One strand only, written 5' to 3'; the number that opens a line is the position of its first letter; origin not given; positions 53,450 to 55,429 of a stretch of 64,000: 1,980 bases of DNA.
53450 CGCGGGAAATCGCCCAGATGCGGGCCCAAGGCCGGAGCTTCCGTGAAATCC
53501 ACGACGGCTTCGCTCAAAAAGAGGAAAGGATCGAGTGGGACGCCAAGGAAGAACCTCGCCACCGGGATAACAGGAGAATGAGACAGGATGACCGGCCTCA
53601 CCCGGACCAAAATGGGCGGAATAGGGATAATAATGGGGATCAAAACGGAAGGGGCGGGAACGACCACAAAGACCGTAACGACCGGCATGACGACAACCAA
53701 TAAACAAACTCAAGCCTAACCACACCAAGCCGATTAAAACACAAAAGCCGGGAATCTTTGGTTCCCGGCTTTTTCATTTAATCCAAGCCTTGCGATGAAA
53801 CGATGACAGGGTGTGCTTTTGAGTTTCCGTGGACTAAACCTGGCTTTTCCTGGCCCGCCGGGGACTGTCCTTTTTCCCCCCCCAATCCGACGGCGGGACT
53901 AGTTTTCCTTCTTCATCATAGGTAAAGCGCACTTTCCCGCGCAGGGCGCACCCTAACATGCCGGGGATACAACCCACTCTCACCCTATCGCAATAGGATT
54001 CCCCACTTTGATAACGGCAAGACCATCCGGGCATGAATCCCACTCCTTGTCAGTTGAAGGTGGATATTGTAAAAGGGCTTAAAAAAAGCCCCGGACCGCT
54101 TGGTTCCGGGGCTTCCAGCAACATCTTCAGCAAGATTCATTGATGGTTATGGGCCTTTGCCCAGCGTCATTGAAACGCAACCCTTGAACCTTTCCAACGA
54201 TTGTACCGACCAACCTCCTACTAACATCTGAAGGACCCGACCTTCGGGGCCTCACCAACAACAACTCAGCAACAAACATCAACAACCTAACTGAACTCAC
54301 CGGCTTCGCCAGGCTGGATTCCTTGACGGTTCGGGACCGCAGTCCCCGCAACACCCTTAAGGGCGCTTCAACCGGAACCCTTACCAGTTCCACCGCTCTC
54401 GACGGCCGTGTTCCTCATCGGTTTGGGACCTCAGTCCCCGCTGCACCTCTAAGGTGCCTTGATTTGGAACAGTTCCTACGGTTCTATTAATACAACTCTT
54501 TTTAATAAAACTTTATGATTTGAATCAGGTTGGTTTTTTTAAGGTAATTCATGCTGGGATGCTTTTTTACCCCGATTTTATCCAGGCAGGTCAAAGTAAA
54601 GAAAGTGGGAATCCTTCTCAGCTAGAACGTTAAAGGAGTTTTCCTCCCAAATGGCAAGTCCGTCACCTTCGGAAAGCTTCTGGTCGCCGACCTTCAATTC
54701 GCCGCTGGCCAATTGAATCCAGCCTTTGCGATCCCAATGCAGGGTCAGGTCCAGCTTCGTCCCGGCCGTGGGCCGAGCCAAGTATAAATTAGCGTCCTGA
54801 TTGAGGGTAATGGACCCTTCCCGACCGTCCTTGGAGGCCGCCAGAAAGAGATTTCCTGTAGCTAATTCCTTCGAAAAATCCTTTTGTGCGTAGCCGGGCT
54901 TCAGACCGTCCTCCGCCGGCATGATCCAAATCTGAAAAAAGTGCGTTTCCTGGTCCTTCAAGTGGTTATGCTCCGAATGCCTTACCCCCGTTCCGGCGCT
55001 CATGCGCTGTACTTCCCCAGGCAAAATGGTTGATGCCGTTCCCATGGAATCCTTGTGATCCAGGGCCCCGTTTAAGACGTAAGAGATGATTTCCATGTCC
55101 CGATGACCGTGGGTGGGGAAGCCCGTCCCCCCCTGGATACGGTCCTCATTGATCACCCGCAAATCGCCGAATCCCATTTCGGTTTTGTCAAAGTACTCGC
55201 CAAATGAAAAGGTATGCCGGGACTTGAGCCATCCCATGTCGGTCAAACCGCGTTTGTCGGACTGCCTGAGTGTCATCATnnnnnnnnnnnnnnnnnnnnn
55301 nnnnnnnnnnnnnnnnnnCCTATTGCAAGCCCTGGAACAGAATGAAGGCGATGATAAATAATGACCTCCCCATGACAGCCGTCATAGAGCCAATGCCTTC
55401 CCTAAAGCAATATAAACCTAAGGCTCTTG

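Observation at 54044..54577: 530-bp ORF-free region with tandem hairpin-containing repeats, an AAC-rich tract and an intrinsic terminator just upstream of a small Cys4 ORF: candidate sRNA or attenuator leader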

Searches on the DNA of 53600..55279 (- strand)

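Call 4: search_rna_families(source=window, start=53600, end=54800, threshold=evalue, max_evalue=10, show_alignments=3)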
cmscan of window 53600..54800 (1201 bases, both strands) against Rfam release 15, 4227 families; matches with E-value up to 10: 13.
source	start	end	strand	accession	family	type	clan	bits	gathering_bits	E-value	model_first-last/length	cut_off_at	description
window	53738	53814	-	RF00506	Thr_leader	Cis-reg; leader;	-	27.6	55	0.0094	1-118/118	no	Threonine operon leader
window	53735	53829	-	RF02029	sraA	Gene; sRNA;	-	23.2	56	0.71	1-95/95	no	sraA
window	54082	54118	-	RF01791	F6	Gene; sRNA;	-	18.8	46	2.3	1-57/57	no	F6 TB sRNA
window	54080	54202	-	RF00021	Spot_42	Gene; sRNA;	-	17.8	80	1.6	1-115/115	no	Spot 42 RNA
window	54080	54129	-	RF02399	NsiR1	Gene; sRNA;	-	16.8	39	2.3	1-60/60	no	Nitrogen stress-induced RNA 1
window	54397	54422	-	RF01273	sR34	Gene; snRNA; snoRNA; CD-box;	-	16.5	40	3.9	1-54/54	no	Small nucleolar RNA sR34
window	54280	54485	-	RF00084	CsrC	Gene; sRNA;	CL00106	16.2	61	0.025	1-255/255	no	CsrC RNA family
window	53743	53773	+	RF00506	Thr_leader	Cis-reg; leader;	-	16.1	55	4.8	83-113/118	no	Threonine operon leader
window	53737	53780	-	RF04157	MIR9486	Gene; miRNA;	-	16.1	100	5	1-119/119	no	MIR9486 microRNA precursor family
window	54054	54114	+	RF02236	asX2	Gene; sRNA;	-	15.4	70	4.5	1-87/87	no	Xanthomonas sRNA asX2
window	53733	53792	+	RF02621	BSnc120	Gene; sRNA;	-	14.8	114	7.3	1-88/88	no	Brucella sRNA 120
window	53744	53772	+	RF03533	SQ1002_RNA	Gene; sRNA;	-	14.3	128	3.1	73-102/237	no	Clostridioides difficile sRNA SQ1002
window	54051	54143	+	RF00628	RgsA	Gene; sRNA;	-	11.1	88.4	5.6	1-194/194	no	RgsA sRNA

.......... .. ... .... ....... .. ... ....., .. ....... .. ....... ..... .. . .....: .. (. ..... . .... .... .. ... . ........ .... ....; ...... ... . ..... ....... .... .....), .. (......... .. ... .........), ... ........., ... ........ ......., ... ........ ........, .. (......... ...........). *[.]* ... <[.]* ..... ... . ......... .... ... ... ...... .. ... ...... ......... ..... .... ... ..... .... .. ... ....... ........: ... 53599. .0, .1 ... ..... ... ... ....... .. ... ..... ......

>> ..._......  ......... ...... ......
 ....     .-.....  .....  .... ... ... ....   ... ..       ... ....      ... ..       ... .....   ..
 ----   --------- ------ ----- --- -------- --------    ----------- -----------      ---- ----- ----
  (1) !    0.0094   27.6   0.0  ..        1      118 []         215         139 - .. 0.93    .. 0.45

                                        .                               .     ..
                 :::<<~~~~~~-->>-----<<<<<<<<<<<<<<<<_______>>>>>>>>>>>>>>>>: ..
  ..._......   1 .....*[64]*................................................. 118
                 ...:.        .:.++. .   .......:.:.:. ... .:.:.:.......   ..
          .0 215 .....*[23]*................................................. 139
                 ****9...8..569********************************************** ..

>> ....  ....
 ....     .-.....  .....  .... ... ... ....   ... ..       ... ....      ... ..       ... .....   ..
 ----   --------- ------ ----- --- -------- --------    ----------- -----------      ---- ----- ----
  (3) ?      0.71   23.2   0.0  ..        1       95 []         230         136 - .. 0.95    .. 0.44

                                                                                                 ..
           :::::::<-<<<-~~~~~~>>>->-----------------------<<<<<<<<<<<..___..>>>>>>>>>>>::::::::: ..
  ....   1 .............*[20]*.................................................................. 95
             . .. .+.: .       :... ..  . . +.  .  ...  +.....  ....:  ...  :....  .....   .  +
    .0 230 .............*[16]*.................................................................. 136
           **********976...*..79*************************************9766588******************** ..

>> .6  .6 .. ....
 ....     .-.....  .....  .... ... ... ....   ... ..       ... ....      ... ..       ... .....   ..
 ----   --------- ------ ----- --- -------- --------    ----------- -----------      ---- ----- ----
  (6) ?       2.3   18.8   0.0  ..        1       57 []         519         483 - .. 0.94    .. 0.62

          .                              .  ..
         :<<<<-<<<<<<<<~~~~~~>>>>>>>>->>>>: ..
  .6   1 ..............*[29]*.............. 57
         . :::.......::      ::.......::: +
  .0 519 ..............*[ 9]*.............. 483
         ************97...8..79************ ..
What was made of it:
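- On Any Rfam 15 family (4227 covariance models): In 53600-54800 at E <= 10, only terminator look-alikes and CsrC at 16.2 of 61 bits appeared (call 4).
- Closest known: CsrB/CsrC/RsmX-Y-Z protein-sequestering RNAs. Different: The CsrC model scores 16 bits against a threshold of 61 (call 4).
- Closest known: Tandem riboswitch aptamers, such as the glycine riboswitch or triple glnA/glutamine arrays. Different: No riboswitch model matches, even at E <= 10 (call 4).
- Rfam gives no GcvB hit (call 4). A weak CsrC match at 54280-54485 on the minus strand (16.2 bits, E 0.025; call 4). The score is far below CsrC's gathering threshold of 61 bits (call 4).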

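Call 57: search_with_rna_model(model_id=R1, sources=[L001, L002, L003, L004, L005, L006, L007, L008, L009, L010, L011, L012, L013, L014, L015, L016, L017, L018, L019, L020, L021, L022, L023, L024, L025, L026, L027, L028, L029, L030, L031, L032, L033, L034, L035, L036, L037, L038, L039, L040, L041, L042, L043, L044, L045, L046, L047, L048, L049, L050, L051, L052, L053, L054, L055, L056, L057, L058, L059, L060, L061, L062, L063, L064, L065, L066, L067, L068, L069, L070, L071, L072, L073, L074, L075, L076, L077, L078, L079, L080, L081, L082, L083, L084, L085, L086, L087, L088, L089, L090, L091, L092, L093, L094, L095, L096, L097], max_evalue=1)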
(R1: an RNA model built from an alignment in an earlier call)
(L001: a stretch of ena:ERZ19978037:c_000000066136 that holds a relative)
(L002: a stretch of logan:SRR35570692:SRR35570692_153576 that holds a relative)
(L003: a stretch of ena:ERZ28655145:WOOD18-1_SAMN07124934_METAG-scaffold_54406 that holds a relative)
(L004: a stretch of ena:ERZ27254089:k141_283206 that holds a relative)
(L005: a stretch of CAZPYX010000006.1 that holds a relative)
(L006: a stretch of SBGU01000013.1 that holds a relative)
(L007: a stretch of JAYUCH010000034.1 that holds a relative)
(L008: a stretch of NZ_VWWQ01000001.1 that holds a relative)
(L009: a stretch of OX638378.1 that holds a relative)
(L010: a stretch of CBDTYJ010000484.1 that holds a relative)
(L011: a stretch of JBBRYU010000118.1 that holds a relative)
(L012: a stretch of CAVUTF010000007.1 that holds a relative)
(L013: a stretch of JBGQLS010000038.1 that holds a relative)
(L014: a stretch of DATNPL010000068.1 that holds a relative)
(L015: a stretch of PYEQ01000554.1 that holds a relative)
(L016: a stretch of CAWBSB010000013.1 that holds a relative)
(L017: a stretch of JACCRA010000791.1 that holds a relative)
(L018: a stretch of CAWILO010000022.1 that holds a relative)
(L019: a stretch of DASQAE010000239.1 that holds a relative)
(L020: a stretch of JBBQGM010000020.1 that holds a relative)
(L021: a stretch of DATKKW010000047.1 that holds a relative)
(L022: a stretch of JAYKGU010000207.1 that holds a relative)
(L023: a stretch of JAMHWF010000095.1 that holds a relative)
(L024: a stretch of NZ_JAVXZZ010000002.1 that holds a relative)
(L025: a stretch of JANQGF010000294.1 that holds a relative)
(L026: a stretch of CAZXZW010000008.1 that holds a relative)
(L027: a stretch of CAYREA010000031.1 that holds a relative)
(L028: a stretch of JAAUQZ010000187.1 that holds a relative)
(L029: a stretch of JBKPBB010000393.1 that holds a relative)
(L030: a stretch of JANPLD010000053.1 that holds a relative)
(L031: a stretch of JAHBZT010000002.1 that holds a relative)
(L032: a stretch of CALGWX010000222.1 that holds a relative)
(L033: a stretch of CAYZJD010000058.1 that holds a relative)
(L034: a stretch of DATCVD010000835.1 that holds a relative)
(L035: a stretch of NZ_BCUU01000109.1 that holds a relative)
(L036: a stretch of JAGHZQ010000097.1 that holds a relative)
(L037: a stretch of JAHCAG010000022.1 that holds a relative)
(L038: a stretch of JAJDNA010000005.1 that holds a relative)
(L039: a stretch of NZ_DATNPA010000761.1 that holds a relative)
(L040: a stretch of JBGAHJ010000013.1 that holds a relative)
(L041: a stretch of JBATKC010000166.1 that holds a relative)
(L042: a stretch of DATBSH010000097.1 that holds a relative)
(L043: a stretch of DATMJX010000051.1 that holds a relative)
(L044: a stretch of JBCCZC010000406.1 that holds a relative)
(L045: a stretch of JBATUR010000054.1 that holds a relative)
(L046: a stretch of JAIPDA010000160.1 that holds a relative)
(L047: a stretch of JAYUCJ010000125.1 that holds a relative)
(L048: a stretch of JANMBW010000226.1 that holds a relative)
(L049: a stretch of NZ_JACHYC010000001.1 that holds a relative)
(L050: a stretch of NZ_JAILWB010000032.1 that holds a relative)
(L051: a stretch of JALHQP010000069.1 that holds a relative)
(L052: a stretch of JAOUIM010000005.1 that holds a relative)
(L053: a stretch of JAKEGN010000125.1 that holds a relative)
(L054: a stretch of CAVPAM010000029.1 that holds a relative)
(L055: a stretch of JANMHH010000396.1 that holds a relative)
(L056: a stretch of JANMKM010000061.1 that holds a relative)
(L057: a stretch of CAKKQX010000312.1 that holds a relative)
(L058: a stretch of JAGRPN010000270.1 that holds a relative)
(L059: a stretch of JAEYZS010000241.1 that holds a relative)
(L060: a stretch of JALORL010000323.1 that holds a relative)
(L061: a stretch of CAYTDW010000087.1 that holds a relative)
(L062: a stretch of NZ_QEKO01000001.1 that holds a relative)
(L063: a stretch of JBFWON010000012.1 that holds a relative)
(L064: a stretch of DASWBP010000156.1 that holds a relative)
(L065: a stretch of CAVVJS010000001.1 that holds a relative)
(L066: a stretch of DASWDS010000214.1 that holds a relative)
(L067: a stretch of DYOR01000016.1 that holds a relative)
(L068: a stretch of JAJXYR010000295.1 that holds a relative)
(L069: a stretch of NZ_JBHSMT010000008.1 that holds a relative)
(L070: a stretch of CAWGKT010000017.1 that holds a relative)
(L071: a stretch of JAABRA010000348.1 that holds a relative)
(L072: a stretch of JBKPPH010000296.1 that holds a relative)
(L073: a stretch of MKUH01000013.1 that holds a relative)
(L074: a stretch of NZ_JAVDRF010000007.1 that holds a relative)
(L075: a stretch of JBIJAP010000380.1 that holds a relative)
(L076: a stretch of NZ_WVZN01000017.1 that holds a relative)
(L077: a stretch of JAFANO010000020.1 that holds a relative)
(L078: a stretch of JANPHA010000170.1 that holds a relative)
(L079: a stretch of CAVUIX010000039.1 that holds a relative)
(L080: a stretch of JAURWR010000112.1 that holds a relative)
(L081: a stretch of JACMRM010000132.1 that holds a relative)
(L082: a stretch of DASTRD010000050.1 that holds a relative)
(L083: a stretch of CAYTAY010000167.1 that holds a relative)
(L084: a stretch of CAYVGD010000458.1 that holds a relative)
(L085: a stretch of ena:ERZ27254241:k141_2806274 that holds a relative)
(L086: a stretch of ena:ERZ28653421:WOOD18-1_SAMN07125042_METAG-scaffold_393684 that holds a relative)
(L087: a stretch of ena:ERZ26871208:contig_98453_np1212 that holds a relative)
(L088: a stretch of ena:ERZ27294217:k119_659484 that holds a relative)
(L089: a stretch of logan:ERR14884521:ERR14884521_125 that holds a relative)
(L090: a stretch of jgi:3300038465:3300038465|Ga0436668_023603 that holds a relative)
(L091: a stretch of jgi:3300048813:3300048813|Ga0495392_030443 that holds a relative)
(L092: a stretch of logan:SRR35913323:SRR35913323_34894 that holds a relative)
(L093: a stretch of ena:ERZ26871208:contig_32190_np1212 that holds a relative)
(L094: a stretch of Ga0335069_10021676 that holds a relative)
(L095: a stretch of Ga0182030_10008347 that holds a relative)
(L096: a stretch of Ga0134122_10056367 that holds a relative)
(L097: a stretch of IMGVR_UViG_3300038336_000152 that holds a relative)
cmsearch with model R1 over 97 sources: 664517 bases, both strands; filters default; matches with E-value up to 1: 18.
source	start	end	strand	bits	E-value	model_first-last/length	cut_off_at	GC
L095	717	782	+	68.8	8.6e-19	1-74/74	no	0.62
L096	1991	2057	+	68.6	9.9e-19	1-74/74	no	0.63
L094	1698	1765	-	68.6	1e-18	1-74/74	no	0.6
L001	3807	3873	+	66.1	6.9e-18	1-74/74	no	0.55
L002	2124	2190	+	66.1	6.9e-18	1-74/74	no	0.55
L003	1652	1718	+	66.1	6.9e-18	1-74/74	no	0.55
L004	858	924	+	66.1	6.9e-18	1-74/74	no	0.55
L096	2083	2148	+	64.1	3e-17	1-74/74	no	0.62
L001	3899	3965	+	60.6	4.3e-16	1-74/74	no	0.61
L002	2216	2282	+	60.6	4.3e-16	1-74/74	no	0.61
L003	1744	1810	+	60.6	4.3e-16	1-74/74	no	0.61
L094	1607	1671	-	54.7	4e-14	1-74/74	no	0.68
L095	809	871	+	48.5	4.4e-12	1-74/74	no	0.62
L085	1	35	+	34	2.7e-07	39-74/74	5'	0.57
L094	1454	1513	-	26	0.00012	1-74/74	no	0.7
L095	956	1016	+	19.4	0.018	1-74/74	no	0.59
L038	4642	4714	-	18.1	0.047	1-74/74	no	0.71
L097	256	271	+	17.6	0.07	40-55/74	no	0.75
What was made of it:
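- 54123..54202 (-): Module C, the 3' domain: a diverged third copy of the module, extended by an outer helix. The outer helix is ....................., P1 is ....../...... and P1b is GGUU/AACC. The two hairpins are GCGUU/GACGC and UGGGC/GCCCA. The equivalent region scores 26 bits in L094 and 19 bits in L095 (call 57).
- It also finds the equivalent region in L094 (E 1e-4) and L095 (E 0.018) (call 57). Unit model R1 did not report the third module in L096 at E <= 1 (call 57).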

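Call 63: search_rna_families(sources=[L094, L095, L096, L085], threshold=evalue, max_evalue=1)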
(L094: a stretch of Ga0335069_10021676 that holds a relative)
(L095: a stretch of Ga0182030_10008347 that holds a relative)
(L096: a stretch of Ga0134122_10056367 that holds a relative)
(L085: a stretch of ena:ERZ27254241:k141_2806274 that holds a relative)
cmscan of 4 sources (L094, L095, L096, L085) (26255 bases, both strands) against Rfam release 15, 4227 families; matches with E-value up to 1: 4.
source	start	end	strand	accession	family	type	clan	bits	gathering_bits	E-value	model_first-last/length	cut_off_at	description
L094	3179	3265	-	RF00005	tRNA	Gene; tRNA;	CL00001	62.4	29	1.6e-11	1-71/71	no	tRNA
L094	3179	3230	+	RF04351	Plastid-psbl-rps4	Cis-reg;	-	46.9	68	3.1e-07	1-53/53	no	Plastid-psbl-rps4 3UTR RNA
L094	3129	3269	-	RF02223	sX4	Gene; sRNA;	-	35.8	70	0.00031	1-167/167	no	Proteobacterial sRNA sX4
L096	2332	2411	-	RF02621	BSnc120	Gene; sRNA;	-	21.8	114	0.98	1-88/88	no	Brucella sRNA 120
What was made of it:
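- On Any Rfam 15 family (4227 covariance models): Nothing matched over the RNA in L085, L094, L095 or L096 at E <= 1 (call 63).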

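Call 68: search_with_rna_model(model_id=R1, sources=[L098, L099, L100, L101], max_evalue=1, filters=off)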
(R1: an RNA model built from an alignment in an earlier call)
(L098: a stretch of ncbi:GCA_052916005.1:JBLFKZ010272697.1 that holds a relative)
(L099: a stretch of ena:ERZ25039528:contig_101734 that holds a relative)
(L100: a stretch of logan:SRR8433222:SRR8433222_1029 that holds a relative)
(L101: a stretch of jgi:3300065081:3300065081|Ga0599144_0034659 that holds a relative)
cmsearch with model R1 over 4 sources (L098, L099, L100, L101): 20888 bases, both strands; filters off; matches with E-value up to 1: 0.
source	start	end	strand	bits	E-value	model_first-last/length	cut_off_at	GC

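Call 97: search_with_rna_model(model_id=R1, sources=[L102, L103], max_evalue=1, filters=off)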
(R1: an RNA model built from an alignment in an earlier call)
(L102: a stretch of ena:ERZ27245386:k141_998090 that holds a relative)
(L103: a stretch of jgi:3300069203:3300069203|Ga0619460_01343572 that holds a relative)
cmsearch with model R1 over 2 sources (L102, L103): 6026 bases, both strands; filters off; matches with E-value up to 1: 8.
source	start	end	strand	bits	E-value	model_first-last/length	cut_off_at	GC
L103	634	707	+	15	0.0046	1-74/74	no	0.58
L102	2896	2935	-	10.8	0.11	1-74/74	no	0.68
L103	1655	1708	+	10.2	0.18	1-74/74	no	0.63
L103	1076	1107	+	8.9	0.49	1-74/74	no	0.59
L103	178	209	-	8.9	0.5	1-74/74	no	0.75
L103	178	209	+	8.5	0.66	1-74/74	no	0.75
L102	270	342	-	8.3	0.75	1-74/74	no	0.6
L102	1284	1316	-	8.3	0.78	1-74/74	no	0.58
